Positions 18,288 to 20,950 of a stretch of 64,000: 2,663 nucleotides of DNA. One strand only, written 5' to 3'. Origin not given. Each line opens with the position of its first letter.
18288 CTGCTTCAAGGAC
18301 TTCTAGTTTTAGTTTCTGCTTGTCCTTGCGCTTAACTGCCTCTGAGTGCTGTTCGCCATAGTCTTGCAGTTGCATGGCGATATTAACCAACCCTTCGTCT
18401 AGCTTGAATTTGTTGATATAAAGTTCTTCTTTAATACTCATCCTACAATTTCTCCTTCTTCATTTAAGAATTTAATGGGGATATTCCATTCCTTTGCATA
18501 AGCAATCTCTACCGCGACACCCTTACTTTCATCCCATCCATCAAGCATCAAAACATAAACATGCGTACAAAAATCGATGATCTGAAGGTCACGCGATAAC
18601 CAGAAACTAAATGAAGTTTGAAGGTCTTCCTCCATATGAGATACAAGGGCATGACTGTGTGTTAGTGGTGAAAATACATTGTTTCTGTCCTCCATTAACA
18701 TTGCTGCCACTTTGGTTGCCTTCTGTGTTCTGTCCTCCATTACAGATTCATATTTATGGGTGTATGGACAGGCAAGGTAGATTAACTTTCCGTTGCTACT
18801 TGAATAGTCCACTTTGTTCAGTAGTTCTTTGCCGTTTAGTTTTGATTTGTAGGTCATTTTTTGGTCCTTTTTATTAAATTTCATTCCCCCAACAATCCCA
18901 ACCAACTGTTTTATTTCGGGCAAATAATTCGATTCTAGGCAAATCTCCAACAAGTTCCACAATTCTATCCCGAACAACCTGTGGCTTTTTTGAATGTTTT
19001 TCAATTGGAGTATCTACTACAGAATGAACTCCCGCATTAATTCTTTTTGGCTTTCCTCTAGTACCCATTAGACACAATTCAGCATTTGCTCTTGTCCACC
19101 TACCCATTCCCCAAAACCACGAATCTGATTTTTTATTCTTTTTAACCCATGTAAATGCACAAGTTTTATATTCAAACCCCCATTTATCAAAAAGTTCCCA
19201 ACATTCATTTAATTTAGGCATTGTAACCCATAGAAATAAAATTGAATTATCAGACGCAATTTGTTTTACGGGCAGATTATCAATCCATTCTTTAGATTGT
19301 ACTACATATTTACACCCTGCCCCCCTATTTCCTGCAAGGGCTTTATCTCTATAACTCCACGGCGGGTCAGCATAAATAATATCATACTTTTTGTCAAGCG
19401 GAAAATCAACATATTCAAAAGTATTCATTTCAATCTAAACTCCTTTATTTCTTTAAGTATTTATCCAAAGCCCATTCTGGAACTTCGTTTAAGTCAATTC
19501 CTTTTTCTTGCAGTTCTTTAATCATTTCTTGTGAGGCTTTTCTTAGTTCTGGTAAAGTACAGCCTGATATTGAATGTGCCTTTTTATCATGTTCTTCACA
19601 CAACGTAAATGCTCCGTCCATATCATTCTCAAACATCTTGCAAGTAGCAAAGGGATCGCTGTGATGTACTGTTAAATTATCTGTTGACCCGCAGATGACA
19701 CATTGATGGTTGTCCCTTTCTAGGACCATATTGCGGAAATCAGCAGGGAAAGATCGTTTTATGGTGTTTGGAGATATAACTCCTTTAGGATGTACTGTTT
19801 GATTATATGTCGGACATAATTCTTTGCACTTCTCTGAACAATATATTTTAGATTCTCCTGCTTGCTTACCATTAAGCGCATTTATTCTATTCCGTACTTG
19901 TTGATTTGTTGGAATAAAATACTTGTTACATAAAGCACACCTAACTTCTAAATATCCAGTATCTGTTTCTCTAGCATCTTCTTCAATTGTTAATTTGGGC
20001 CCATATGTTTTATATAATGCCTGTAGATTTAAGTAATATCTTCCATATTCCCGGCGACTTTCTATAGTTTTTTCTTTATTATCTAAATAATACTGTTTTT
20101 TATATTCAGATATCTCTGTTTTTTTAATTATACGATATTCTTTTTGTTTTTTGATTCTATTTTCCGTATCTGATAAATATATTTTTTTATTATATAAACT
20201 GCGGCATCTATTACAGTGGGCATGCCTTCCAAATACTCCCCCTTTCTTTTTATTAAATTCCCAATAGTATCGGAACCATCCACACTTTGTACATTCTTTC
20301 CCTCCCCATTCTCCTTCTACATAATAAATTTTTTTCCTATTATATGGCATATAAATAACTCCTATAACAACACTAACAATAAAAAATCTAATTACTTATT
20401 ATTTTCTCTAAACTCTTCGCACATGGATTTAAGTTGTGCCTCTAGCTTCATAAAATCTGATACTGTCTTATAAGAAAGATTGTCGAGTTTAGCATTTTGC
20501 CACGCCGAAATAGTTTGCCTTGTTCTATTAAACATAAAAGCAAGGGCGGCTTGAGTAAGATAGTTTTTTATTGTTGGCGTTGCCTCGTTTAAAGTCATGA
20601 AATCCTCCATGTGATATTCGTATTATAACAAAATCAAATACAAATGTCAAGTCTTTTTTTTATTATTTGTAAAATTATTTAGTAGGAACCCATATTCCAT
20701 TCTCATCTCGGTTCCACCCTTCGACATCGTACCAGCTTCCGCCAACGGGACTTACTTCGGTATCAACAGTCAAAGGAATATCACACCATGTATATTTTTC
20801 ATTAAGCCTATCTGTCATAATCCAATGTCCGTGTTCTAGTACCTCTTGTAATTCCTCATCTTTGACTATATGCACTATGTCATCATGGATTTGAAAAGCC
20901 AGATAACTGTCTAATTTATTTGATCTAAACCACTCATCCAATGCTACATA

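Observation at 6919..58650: Family A cassette: own promoter + small HTH gene + HNH nuclease, three copies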

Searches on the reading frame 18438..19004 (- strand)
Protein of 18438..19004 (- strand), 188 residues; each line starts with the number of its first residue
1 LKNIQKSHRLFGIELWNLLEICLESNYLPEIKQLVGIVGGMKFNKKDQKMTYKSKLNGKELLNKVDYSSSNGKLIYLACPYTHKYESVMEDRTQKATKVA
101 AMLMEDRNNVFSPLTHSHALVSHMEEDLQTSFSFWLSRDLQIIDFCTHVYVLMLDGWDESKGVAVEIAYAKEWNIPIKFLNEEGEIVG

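Call 40: search_protein_families(library=pfam, proteins=[window:18438-19004:-], max_evalue=0.01)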
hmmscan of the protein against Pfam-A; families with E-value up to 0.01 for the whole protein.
window:18438-19004:- (188 aa): 4 families
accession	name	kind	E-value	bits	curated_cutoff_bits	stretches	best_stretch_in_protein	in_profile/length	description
PF09152.16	DUF1937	-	1.3e-15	58.5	23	1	74-176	2-110/116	Domain of unknown function (DUF1937)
PF14359.12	DUF4406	-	6e-06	27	22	1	130-178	44-90/91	Domain of unknown function (DUF4406)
PF05014.21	Nuc_deoxyrib_tr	-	2.3e-05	25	28.8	1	75-182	1-98/117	Nucleoside 2-deoxyribosyltransferase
PF24963.1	DUF7768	-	4.8e-05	24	26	1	73-179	1-97/98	Domain of unknown function (DUF7768)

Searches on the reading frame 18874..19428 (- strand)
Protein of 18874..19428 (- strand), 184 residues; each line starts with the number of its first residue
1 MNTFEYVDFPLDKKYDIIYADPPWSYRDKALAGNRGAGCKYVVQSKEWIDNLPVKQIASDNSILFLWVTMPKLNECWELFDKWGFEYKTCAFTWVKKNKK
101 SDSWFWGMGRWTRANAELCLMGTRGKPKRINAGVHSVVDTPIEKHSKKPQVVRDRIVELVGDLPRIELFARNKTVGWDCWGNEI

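Call 40: search_protein_families(library=pfam, proteins=[window:18874-19428:-], max_evalue=0.01)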
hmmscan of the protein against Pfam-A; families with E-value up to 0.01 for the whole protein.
window:18874-19428:- (184 aa): 1 family
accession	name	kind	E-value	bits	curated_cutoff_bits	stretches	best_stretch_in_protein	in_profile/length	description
PF05063.20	MT-A70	-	8.2e-30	104.4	23.9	1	15-183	1-172/172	MT-A70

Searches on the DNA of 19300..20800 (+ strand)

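Call 6: search_dna_similar(query=window:19300-20800:+, collection=phages, mode=distant, max_rows=30)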
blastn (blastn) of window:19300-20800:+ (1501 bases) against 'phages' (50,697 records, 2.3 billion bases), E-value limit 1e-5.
No match.

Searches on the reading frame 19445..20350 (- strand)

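Call 4: search_protein_families(library=pfam, proteins=[window:19445-20350:-], max_evalue=1)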
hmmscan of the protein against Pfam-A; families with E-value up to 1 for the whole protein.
window:19445-20350:- (301 aa): 0 families

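Call 5: search_protein_families(library=phrogs, proteins=[window:19445-20350:-], max_evalue=0.01)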
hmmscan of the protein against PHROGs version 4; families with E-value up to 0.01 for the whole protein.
window:19445-20350:- (301 aa): 16 families
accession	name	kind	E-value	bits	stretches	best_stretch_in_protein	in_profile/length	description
phrog_144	-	DNA, RNA and nucleotide metabolism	3.5e-07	31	1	205-261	75-135/175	HNH endonuclease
phrog_8048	-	DNA, RNA and nucleotide metabolism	9.3e-07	29.3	1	203-297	165-248/273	HNH endonuclease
phrog_8446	-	DNA, RNA and nucleotide metabolism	3.1e-06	28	1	68-267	27-202/211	HNH endonuclease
phrog_24030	-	DNA, RNA and nucleotide metabolism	3.9e-06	27.4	1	204-232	8-36/342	RNA ligase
phrog_7785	-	DNA, RNA and nucleotide metabolism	2.8e-05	25.1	1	197-258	53-111/147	HNH endonuclease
phrog_2340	-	DNA, RNA and nucleotide metabolism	3.6e-05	24.9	1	18-102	9-80/171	endonuclease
phrog_4234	-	DNA, RNA and nucleotide metabolism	0.00014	22.6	1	197-235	12-50/130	HNH endonuclease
phrog_16726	-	DNA, RNA and nucleotide metabolism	0.00019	22.3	1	203-233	82-117/308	HNH endonuclease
phrog_589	-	DNA, RNA and nucleotide metabolism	0.0004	21.2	1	200-258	77-138/179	HNH endonuclease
phrog_1520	-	unknown function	0.00045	21.1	1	137-177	5-45/53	-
phrog_1035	-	DNA, RNA and nucleotide metabolism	0.00052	20.9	1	18-184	64-208/271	endonuclease VII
phrog_740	-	DNA, RNA and nucleotide metabolism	0.00069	19.7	1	194-259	18-85/332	HNH endonuclease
phrog_5956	-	DNA, RNA and nucleotide metabolism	0.0011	19.7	1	202-259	47-108/138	HNH endonuclease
phrog_7370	-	DNA, RNA and nucleotide metabolism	0.0015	19.6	1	205-286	32-108/115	HNH endonuclease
phrog_22514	-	DNA, RNA and nucleotide metabolism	0.0018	19.4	1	182-261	33-111/187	HNH endonuclease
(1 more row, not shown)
